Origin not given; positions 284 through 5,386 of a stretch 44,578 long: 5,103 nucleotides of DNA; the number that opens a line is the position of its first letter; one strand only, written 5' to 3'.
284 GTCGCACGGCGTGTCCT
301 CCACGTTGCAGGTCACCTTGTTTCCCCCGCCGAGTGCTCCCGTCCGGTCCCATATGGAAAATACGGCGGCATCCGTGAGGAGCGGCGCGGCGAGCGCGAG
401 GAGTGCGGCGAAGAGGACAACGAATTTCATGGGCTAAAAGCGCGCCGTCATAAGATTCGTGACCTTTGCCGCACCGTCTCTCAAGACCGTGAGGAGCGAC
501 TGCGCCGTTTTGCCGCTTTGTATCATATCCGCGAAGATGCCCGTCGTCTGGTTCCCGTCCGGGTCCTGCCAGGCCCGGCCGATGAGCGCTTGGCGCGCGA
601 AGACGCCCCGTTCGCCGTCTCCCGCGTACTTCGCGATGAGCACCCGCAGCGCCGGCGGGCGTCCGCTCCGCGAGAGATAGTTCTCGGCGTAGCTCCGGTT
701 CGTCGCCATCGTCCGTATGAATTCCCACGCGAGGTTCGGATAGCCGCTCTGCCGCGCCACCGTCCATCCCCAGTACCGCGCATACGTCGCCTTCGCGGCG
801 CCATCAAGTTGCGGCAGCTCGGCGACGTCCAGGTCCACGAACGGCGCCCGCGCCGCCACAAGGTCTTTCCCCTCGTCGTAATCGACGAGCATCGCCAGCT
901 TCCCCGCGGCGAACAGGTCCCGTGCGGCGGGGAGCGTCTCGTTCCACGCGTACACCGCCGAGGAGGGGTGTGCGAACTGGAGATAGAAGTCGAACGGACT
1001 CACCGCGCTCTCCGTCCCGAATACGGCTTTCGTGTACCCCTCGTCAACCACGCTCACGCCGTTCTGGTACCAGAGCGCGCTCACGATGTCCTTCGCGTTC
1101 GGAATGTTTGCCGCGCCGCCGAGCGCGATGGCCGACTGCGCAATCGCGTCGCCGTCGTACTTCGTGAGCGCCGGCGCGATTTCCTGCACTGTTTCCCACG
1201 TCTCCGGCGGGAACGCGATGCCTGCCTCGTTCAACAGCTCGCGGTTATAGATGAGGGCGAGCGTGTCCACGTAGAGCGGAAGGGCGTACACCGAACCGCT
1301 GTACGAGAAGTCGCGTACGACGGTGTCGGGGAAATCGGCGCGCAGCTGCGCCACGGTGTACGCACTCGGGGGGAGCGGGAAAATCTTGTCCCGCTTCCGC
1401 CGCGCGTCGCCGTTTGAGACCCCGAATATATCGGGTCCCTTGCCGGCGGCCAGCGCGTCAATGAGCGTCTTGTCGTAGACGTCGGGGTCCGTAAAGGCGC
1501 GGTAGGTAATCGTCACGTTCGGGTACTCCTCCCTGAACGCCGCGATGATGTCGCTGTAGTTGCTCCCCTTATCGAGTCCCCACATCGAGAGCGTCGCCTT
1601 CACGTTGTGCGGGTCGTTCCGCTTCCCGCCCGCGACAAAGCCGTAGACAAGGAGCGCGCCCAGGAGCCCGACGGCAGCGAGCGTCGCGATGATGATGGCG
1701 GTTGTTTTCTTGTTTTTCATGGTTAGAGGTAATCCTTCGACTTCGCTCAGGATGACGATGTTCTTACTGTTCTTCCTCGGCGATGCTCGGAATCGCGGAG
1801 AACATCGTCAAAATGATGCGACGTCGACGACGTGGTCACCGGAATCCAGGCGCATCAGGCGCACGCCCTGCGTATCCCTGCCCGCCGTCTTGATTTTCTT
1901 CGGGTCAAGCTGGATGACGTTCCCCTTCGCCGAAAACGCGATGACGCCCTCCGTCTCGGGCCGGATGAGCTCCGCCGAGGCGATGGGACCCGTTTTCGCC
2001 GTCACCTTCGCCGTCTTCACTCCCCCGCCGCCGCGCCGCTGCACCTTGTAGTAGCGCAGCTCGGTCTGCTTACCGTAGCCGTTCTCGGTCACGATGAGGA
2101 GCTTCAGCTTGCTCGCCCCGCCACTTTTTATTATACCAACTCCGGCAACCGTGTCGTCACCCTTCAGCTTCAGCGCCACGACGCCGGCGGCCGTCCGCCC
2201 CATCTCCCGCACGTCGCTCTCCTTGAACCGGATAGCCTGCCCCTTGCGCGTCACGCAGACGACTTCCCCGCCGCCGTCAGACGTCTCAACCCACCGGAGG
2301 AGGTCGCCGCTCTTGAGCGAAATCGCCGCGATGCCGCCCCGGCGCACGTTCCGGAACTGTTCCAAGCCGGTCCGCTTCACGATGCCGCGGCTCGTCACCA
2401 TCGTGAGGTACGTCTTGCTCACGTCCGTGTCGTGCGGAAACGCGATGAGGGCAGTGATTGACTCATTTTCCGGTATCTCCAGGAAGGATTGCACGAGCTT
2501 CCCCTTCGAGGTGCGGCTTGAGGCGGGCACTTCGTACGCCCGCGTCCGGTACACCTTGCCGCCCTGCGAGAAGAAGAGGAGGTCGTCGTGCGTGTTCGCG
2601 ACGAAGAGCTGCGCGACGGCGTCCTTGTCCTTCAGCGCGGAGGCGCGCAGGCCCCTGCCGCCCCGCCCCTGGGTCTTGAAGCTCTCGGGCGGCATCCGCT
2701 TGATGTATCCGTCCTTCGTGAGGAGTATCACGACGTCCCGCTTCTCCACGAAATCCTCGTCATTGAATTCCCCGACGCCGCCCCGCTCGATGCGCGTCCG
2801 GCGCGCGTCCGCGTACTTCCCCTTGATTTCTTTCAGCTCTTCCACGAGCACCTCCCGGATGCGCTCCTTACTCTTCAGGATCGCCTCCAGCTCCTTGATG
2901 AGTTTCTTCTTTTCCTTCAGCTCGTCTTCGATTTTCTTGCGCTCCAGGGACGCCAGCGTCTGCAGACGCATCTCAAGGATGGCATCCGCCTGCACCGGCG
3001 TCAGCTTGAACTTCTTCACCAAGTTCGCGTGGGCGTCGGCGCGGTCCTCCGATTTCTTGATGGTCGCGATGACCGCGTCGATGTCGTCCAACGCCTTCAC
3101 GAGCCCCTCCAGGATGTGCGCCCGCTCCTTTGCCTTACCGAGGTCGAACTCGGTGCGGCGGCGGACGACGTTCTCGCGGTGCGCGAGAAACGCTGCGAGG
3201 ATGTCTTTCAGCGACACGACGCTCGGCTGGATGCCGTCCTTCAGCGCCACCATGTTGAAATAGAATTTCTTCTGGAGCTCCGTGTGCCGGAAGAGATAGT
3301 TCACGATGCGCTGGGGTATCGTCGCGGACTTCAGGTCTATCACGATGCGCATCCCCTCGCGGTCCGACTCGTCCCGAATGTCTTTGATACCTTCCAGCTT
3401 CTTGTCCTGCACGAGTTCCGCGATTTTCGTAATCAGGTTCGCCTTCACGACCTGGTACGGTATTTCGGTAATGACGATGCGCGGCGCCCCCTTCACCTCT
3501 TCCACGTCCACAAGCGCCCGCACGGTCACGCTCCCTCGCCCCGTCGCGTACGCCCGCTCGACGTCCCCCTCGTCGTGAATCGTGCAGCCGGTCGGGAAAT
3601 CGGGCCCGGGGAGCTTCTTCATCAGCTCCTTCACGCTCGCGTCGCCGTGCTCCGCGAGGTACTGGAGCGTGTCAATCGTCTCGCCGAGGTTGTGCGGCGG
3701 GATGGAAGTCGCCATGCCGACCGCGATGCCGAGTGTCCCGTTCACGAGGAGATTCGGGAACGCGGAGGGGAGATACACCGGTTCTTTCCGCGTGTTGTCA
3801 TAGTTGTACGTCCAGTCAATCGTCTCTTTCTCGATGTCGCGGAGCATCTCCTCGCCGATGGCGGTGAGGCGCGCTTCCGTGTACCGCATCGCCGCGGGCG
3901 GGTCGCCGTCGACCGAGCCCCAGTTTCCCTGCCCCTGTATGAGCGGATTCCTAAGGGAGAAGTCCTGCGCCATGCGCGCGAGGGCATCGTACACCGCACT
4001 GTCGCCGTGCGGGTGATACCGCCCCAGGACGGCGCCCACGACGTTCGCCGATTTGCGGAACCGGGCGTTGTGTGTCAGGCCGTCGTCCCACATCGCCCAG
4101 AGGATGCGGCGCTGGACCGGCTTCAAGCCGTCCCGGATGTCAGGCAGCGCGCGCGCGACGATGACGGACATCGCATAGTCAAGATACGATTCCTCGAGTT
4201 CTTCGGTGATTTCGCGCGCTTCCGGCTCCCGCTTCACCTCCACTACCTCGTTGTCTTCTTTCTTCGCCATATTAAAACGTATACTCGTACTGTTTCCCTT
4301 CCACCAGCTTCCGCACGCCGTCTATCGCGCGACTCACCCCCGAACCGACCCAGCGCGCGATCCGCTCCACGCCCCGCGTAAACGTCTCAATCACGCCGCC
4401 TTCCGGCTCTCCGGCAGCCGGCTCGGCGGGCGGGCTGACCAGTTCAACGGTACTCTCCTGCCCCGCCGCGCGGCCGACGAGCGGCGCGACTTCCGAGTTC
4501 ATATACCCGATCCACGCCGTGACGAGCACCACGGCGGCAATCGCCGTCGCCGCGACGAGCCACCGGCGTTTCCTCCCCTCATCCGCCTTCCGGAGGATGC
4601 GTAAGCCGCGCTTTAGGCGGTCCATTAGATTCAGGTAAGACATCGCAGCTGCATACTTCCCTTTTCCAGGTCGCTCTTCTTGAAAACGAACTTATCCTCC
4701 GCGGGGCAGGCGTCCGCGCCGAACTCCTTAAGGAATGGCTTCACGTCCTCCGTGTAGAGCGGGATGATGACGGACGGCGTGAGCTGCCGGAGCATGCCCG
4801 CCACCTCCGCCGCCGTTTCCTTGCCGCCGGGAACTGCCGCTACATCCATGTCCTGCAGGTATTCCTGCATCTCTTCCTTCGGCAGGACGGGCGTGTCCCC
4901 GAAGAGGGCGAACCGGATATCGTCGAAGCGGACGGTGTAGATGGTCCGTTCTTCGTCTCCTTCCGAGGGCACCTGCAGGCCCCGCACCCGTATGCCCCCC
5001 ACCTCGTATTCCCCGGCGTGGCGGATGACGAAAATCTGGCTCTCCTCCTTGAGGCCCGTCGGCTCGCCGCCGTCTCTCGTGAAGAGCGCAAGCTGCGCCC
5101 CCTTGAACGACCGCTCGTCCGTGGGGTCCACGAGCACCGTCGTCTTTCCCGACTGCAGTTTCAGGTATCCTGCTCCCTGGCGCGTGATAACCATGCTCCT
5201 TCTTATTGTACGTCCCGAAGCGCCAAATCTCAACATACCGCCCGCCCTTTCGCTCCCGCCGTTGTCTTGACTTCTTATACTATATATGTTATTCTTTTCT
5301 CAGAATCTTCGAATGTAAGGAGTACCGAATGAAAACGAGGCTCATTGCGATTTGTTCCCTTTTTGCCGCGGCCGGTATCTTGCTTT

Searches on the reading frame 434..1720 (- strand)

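Call 95: search_protein_families(library=pfam, proteins=[window:434-1720:-], max_evalue=0.001)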
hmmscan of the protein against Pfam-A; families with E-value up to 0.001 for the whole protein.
window:434-1720:- (428 aa): 1 family
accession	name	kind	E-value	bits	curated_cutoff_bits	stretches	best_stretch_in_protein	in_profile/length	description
PF01547.30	SBP_bac_1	-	7e-27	95.6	26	1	52-342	7-304/307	Bacterial extracellular solute-binding protein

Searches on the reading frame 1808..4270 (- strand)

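Call 95: search_protein_families(library=pfam, proteins=[window:1808-4270:-], max_evalue=0.001)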
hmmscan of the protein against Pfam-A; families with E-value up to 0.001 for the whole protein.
window:1808-4270:- (820 aa): 2 families
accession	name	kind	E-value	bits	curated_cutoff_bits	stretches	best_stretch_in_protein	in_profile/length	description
PF00521.26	DNA_topoisoIV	-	8.1e-160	532.8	31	1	40-480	1-432/432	DNA gyrase/topoisomerase IV, subunit A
PF03989.18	DNA_gyraseA_C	-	1.7e-67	223.1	27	6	669-714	2-47/48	DNA gyrase C-terminal domain, beta-propeller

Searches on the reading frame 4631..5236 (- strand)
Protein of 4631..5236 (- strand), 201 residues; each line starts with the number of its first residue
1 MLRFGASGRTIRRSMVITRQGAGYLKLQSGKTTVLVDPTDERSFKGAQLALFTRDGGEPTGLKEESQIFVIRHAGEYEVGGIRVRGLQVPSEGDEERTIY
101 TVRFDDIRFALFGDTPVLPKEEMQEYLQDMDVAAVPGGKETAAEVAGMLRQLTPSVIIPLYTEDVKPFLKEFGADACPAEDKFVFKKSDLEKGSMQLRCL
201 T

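Call 95: search_protein_families(library=pfam, proteins=[window:4631-5236:-], max_evalue=0.001)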
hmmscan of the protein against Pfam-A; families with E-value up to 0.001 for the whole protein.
window:4631-5236:- (201 aa): 1 family
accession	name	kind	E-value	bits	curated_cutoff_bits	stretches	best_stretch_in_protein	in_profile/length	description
PF13483.12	Lactamase_B_3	-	9e-09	35.9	24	1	27-160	12-159/160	Beta-lactamase superfamily domain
